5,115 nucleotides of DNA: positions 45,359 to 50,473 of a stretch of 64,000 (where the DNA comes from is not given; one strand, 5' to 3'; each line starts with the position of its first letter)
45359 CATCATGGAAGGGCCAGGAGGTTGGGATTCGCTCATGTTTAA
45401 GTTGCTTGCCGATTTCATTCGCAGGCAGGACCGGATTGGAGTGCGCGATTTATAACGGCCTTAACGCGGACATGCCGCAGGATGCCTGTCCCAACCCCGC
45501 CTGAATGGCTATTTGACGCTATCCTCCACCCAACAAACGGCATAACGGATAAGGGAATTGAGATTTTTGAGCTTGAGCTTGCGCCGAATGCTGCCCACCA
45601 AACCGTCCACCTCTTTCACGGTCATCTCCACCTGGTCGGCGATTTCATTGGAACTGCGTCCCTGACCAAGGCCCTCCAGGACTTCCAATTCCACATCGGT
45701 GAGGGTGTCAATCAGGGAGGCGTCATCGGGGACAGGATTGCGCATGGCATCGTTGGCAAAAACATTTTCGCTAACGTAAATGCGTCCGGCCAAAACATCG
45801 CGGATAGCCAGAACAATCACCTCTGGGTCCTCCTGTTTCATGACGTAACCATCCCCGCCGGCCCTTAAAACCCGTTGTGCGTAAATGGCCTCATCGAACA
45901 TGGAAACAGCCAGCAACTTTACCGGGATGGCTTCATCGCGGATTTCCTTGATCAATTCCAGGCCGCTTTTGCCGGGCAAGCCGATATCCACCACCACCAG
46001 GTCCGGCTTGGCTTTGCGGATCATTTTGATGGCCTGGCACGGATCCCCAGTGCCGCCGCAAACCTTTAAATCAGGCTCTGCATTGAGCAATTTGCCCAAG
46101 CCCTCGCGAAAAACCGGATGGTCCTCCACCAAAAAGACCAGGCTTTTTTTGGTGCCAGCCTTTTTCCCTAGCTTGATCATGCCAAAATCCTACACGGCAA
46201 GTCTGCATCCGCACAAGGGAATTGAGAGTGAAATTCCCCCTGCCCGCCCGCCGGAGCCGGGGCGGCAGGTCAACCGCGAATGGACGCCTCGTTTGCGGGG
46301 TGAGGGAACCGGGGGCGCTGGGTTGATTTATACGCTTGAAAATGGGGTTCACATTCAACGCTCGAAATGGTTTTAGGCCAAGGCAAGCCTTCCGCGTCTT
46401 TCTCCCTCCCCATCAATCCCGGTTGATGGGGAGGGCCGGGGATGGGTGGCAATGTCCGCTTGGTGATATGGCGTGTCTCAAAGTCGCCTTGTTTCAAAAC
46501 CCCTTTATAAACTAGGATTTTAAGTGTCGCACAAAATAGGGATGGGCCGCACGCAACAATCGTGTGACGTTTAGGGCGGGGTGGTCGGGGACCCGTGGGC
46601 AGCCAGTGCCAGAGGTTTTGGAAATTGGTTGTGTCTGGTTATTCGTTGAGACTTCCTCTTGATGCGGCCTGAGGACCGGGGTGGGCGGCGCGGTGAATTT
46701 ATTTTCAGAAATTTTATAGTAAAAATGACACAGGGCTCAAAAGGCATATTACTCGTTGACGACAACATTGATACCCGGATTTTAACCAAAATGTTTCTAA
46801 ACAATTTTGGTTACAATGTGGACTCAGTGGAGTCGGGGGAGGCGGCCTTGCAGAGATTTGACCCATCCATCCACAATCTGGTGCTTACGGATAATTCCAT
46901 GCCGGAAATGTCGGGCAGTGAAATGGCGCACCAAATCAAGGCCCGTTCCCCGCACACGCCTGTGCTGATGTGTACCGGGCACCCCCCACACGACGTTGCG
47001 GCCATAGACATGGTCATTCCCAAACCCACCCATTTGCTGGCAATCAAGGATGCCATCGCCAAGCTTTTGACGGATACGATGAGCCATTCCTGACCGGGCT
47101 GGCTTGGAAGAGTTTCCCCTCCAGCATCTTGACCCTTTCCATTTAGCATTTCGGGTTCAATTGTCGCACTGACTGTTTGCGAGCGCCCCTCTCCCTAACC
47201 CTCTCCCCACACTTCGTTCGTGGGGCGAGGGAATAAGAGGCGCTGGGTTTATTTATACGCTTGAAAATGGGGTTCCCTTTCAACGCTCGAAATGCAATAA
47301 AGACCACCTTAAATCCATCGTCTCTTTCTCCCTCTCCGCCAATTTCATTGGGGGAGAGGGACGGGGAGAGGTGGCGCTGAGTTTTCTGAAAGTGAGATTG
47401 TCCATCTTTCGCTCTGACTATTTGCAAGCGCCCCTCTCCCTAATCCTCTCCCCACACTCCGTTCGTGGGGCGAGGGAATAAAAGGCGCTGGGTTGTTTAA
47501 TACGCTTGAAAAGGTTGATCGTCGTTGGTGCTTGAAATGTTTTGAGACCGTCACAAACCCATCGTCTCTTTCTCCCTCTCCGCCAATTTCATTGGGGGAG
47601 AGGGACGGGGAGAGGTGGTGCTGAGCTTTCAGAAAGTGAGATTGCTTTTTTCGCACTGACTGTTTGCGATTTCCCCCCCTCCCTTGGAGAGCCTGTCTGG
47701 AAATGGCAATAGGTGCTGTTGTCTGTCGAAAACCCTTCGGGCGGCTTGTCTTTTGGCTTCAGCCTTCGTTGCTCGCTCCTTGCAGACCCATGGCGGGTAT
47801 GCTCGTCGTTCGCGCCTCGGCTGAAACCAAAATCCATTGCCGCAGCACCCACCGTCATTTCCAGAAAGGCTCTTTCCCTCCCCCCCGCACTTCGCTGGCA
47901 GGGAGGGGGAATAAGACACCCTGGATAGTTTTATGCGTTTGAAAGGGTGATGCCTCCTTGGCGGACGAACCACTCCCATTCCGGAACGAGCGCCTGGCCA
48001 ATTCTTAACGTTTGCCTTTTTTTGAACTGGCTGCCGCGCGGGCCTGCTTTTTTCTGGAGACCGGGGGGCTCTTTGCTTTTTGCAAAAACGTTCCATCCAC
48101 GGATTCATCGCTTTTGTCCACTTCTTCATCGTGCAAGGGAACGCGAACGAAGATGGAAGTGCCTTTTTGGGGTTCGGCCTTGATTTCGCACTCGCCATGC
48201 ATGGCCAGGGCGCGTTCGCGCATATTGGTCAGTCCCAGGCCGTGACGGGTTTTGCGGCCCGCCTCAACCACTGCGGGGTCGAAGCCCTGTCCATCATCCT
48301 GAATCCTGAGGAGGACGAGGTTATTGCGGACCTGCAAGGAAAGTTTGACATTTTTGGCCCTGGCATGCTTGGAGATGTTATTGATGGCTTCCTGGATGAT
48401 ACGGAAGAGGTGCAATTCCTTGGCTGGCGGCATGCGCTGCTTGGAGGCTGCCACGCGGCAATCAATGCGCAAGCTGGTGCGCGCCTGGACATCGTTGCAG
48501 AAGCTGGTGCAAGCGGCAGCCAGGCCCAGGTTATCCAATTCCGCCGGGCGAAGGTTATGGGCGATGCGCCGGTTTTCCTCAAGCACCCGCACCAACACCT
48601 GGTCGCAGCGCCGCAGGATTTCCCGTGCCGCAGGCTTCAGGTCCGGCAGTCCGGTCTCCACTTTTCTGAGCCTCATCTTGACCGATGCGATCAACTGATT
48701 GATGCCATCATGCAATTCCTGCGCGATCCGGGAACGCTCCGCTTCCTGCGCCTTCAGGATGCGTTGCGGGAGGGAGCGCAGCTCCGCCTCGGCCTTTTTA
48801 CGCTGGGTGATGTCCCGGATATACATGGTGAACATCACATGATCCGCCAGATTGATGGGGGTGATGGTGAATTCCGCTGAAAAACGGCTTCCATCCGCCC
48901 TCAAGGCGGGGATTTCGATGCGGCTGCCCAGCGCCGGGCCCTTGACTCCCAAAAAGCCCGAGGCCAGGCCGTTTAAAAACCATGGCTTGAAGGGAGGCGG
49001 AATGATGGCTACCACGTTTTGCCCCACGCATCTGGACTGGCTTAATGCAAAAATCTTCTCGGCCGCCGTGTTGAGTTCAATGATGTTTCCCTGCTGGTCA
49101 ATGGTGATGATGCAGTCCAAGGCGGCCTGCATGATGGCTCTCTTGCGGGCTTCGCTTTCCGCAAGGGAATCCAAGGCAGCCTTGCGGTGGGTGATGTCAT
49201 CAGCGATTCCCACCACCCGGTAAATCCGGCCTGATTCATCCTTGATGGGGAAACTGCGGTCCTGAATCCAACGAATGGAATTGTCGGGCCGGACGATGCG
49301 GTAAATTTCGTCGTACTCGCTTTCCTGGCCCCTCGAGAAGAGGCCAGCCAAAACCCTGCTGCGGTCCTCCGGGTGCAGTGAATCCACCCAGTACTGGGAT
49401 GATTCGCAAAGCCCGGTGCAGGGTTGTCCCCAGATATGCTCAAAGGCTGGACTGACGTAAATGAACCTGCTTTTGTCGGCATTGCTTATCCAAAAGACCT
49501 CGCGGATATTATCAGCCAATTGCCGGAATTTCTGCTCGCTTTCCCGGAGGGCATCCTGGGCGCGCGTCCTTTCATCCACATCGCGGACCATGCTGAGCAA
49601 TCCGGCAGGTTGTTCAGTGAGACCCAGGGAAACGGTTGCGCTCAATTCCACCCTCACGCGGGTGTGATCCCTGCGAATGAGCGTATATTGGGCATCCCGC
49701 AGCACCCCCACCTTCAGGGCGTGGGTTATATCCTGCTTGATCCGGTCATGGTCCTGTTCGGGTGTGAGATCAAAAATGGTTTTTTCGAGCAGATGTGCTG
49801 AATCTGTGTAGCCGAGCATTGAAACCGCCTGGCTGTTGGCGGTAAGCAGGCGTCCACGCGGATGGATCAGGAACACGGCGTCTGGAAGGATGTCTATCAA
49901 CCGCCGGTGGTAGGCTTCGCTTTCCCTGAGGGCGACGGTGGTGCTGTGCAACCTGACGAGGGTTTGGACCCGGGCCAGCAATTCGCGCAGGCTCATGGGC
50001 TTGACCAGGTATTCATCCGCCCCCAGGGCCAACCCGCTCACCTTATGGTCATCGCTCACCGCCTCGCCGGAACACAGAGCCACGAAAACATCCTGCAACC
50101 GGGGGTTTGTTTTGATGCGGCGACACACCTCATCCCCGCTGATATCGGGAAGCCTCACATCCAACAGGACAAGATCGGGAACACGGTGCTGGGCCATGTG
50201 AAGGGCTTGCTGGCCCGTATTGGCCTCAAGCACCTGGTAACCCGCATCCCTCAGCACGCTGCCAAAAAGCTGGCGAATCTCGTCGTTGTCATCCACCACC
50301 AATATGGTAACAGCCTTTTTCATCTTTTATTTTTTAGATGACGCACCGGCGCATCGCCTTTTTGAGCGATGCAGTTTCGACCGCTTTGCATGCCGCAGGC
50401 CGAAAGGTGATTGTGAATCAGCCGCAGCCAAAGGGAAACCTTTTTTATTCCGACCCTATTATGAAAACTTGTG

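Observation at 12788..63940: Mosaic (BIME-like) hairpin-repeat family fills eight intergenic arrays, about 5.8 kb or 9% of the window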

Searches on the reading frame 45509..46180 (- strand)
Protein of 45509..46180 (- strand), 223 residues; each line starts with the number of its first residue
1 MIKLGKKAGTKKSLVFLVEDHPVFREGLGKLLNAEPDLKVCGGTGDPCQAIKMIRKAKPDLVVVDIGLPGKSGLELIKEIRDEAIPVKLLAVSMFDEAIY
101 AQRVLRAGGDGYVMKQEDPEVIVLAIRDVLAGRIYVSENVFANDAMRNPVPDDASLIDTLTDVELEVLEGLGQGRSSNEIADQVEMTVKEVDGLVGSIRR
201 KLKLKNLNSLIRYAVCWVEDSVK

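Call 11: search_protein_families(library=pfam, proteins=[window:45509-46180:-])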
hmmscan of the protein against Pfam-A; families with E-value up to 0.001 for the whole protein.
window:45509-46180:- (223 aa): 2 families
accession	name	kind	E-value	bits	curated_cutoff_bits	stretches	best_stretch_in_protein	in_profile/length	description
PF00072.30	Response_reg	-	1.2e-23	83.8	30.2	1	15-126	1-110/111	Response regulator receiver domain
PF00196.25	GerE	-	7.6e-09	35.5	23.5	1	158-214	1-57/57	Bacterial regulatory proteins, luxR family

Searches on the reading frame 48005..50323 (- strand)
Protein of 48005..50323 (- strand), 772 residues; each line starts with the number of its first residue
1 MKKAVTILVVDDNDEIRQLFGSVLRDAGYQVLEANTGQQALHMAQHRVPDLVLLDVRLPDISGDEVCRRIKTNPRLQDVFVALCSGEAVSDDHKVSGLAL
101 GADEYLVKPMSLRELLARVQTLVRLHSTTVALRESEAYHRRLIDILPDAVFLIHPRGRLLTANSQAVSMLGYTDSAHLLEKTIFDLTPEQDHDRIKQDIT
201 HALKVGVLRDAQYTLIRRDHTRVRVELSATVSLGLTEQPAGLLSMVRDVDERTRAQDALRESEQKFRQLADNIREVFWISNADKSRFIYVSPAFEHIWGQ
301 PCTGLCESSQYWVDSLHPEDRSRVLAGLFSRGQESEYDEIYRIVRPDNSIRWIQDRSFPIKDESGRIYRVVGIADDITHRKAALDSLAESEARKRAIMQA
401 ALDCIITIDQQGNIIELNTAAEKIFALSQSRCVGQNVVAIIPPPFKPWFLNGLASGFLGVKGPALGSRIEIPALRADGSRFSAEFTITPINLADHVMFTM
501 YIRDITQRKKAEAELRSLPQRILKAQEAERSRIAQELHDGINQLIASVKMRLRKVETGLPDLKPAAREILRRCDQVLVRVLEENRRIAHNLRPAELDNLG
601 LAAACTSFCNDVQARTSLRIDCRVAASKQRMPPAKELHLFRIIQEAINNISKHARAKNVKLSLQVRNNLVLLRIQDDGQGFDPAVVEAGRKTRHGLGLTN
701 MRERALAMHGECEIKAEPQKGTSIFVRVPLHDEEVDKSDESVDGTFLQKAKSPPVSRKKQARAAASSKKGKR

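Call 11: search_protein_families(library=pfam, proteins=[window:48005-50323:-])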
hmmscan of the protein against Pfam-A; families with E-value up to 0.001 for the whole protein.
window:48005-50323:- (772 aa): 12 families
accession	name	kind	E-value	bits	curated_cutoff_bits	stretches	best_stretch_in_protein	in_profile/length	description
PF00989.32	PAS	-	1.6e-29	102.6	22.6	3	140-249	4-113/113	PAS fold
PF13426.13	PAS_9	-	4.6e-27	94.8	27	3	277-378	4-102/103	PAS domain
PF00072.30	Response_reg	-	1e-25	90.5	30.2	1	7-120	1-111/111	Response regulator receiver domain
PF08447.18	PAS_3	-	6.4e-24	84.5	25.6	1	287-374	1-89/89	PAS fold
PF13188.13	PAS_8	-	1.7e-20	72.5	21.8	2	138-190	2-54/65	PAS domain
PF08448.16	PAS_4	-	1.4e-19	70.8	23.1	1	146-254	4-110/110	PAS fold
PF02518.31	HATPase_c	-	4.7e-16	59.7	26.4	1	635-731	2-110/111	Histidine kinase-, DNA gyrase B-, and HSP90-like ATPase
PF07730.19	HisKA_3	-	2.1e-14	54.2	24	1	529-596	1-68/68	Histidine kinase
PF23198.2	PDE8A_N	-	1.9e-06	28.3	29.6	1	6-108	12-117/147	PDE8A-like, N-terminal domain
PF13581.12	HATPase_c_2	-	8.7e-06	26.2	27.4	1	626-702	19-106/127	Histidine kinase-like ATPase domain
PF24820.1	Diguanyl_cycl_sensor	-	1.1e-05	25.8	28.1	0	142-175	1-34/109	Diguanylate cyclase-like sensor domain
PF14501.12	HATPase_c_5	-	0.00096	19.5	22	0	642-718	13-92/102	GHKL domain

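Call 48: find_homologous_proteins(query=window:48005-50323:-, max_evalue=1e-50)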
Query window:48005-50323:- (772 aa): 1159 proteins with E <= 1e-50 among 8000 candidates; the best 120 are listed.
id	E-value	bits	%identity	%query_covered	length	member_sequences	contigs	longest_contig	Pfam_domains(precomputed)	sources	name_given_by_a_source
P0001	0.0e+0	1713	100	100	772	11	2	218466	PF08447.19,PF13426.14,PF13188.14,PF13581.13,PF07730.20,PF08448.17,PF02518.32,PF23198.2,PF00989.32,PF00072.31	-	-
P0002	0.0e+0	1316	78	98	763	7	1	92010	PF08447.19,PF13426.14,PF13188.14,PF13581.13,PF07730.20,PF08448.17,PF02518.32,PF00989.32,PF00072.31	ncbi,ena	-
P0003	0.0e+0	1311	78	95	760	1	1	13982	PF08447.19,PF13426.14,PF13188.14,PF24820.2,PF07730.20,PF08448.17,PF02518.32,PF00989.32,PF00072.31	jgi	jgi:PAS domain S-box-containing protein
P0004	0.0e+0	1310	78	95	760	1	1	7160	PF08447.19,PF13426.14,PF13188.14,PF24820.2,PF07730.20,PF08448.17,PF02518.32,PF00989.32,PF00072.31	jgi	jgi:PAS domain S-box-containing protein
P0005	0.0e+0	1307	78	95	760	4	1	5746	PF08447.19,PF13426.14,PF13188.14,PF24820.2,PF07730.20,PF08448.17,PF02518.32,PF00989.32,PF00072.31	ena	-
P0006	0.0e+0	1306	78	96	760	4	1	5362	PF08447.19,PF13426.14,PF13188.14,PF24820.2,PF13581.13,PF07730.20,PF08448.17,PF02518.32,PF00989.32,PF00072.31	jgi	jgi:PAS domain S-box-containing protein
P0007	0.0e+0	1306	78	95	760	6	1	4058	PF08447.19,PF13426.14,PF13188.14,PF24820.2,PF13581.13,PF07730.20,PF08448.17,PF02518.32,PF00989.32,PF00072.31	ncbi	-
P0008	0.0e+0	1202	72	95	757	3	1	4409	PF08447.19,PF13426.14,PF13188.14,PF24820.2,PF13581.13,PF07730.20,PF08448.17,PF02518.32,PF00989.32,PF00072.31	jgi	-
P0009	0.0e+0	1185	71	95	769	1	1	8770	PF08447.19,PF13426.14,PF13188.14,PF24820.2,PF13581.13,PF07730.20,PF08448.17,PF02518.32,PF00989.32,PF00072.31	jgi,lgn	jgi:PAS domain S-box-containing protein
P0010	0.0e+0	1184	71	95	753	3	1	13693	PF08447.19,PF13426.14,PF13188.14,PF24820.2,PF13581.13,PF07730.20,PF08448.17,PF02518.32,PF23198.2,PF00989.32,PF00072.31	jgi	jgi:PAS domain S-box-containing protein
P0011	0.0e+0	1178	71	95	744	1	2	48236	PF08447.19,PF13426.14,PF13188.14,PF24820.2,PF13581.13,PF07730.20,PF08448.17,PF02518.32,PF00989.32,PF00072.31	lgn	-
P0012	0.0e+0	1129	69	95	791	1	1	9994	PF08447.19,PF13426.14,PF13188.14,PF24820.2,PF13581.13,PF07730.20,PF08448.17,PF02518.32,PF00989.32,PF00072.31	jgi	jgi:PAS domain S-box-containing protein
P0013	0.0e+0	1128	69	95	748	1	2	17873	PF08447.19,PF13426.14,PF13188.14,PF24820.2,PF13581.13,PF07730.20,PF08448.17,PF02518.32,PF00989.32,PF00072.31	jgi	jgi:PAS domain S-box-containing protein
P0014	0.0e+0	1126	68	96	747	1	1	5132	PF08447.19,PF13426.14,PF13188.14,PF12860.14,PF24820.2,PF13581.13,PF07730.20,PF08448.17,PF02518.32,PF00989.32,PF00072.31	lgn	-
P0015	0.0e+0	1126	68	95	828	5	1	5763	PF08447.19,PF13426.14,PF13188.14,PF12860.14,PF24820.2,PF13581.13,PF07730.20,PF08448.17,PF02518.32,PF00989.32,PF00072.31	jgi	jgi:PAS domain S-box-containing protein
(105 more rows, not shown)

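Call 49: find_encoding_contigs(protein=P0002, flank=10000, max_places=3)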
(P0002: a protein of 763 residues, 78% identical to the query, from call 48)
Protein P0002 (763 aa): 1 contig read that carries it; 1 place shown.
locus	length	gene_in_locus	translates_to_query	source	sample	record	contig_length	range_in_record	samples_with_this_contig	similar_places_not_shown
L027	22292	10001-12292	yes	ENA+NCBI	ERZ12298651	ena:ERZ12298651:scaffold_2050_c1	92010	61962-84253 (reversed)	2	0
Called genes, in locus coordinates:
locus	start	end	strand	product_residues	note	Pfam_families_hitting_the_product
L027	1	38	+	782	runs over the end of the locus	PF00122:E1-E2_ATPase, PF00702:Hydrolase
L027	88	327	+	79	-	-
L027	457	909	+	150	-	PF00383:dCMP_cyt_deam_1, PF14437:MafB19-deam, PF14439:Bd3614-deam (faint)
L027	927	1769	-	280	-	PF01678:DAP_epimerase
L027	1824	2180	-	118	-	-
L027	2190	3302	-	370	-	PF01180:DHO_dh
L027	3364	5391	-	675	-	PF07678:TED_complement (faint), PF13249:SQHop_cyclase_N, PF00432:Prenyltrans (faint), PF13243:SQHop_cyclase_C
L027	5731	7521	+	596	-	PF00009:GTP_EFTU, PF03144:GTP_EFTU_D2, PF00679:EFG_C, PF06421:LepA_C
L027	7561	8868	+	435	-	PF10502:Peptidase_S26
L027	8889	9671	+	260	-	PF00106:adh_short, PF08659:KR, PF13561:adh_short_C2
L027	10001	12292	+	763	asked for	PF00072:Response_reg, PF00989:PAS, PF08448:PAS_4, PF13188:PAS_8, PF13426:PAS_9, PF08447:PAS_3, PF00989:PAS, PF13426:PAS_9, +5 more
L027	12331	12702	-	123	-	PF00072:Response_reg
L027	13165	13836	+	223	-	PF00072:Response_reg, PF00196:GerE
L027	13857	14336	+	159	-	PF02357:NusG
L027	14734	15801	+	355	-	PF00165:HTH_AraC, PF12833:HTH_18, PF00165:HTH_AraC (weak)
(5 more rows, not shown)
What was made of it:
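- Tried and rejected: NusG-paralogue/ops-like antitermination idea: dropped, because the NusG, AraC, LuxR and HK genes are conserved in the repeat-free relative (call 49).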
